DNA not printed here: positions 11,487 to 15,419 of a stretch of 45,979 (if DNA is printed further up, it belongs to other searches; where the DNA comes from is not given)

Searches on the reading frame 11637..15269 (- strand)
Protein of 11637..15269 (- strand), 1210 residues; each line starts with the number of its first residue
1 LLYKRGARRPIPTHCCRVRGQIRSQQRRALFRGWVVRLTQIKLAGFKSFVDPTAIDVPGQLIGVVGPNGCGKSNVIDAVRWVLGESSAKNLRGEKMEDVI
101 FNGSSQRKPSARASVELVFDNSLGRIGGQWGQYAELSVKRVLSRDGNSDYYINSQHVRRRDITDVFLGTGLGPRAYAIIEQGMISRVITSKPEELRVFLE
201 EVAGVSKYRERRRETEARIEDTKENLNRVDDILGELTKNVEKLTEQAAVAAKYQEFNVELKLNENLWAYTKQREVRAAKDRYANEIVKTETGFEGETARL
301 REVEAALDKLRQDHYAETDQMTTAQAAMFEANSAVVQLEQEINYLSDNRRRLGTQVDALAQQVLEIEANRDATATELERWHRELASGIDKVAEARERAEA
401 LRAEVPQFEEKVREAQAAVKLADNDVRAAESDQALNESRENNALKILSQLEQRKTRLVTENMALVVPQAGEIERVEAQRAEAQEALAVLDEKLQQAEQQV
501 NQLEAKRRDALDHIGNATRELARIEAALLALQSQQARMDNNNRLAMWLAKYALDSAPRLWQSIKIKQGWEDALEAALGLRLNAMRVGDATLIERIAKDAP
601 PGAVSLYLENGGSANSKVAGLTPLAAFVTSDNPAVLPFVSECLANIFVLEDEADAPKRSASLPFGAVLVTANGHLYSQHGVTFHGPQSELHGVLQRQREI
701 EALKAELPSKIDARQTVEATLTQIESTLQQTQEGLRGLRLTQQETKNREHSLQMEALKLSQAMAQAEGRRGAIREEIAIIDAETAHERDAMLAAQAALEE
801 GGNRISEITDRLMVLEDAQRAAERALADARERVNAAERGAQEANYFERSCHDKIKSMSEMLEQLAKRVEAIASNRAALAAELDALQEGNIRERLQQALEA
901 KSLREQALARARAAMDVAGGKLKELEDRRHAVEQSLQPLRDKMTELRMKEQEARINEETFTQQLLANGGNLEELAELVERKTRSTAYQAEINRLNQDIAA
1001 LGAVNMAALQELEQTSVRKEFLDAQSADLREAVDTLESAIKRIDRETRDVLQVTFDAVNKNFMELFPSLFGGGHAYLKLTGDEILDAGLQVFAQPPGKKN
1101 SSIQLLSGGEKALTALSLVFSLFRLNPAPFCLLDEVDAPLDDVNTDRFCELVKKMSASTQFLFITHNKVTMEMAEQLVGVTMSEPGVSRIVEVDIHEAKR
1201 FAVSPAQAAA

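Call 13: search_protein_families(library=pfam, proteins=[window:11637-15269:-])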
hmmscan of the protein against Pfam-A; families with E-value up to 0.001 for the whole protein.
window:11637-15269:- (1210 aa): 7 families
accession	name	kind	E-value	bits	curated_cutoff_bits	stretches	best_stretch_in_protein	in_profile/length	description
PF02463.25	SMC_N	-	6.6e-63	212.5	40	1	38-1188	2-219/220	RecF/RecN/SMC N terminal domain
PF13304.12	AAA_21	-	1.1e-12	49.1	27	2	62-117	2-62/304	AAA domain, putative AbiEii toxin, Type IV TA system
PF06470.18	SMC_hinge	-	7.5e-08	33.2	22.5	1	557-656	6-113/116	SMC proteins Flexible Hinge Domain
PF13175.12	AAA_15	-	1e-07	32.4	32.1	1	38-454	3-229/374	AAA ATPase domain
PF13476.12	AAA_23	-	5.1e-07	31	27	1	40-257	1-177/201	AAA domain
PF13555.12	AAA_29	-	0.00068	19.8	27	0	38-84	1-47/61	P-loop containing region of AAA domain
PF24627.1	PUMA_CC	-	0.00097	19.5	30.1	1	795-858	7-70/74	PUMA coiled-coil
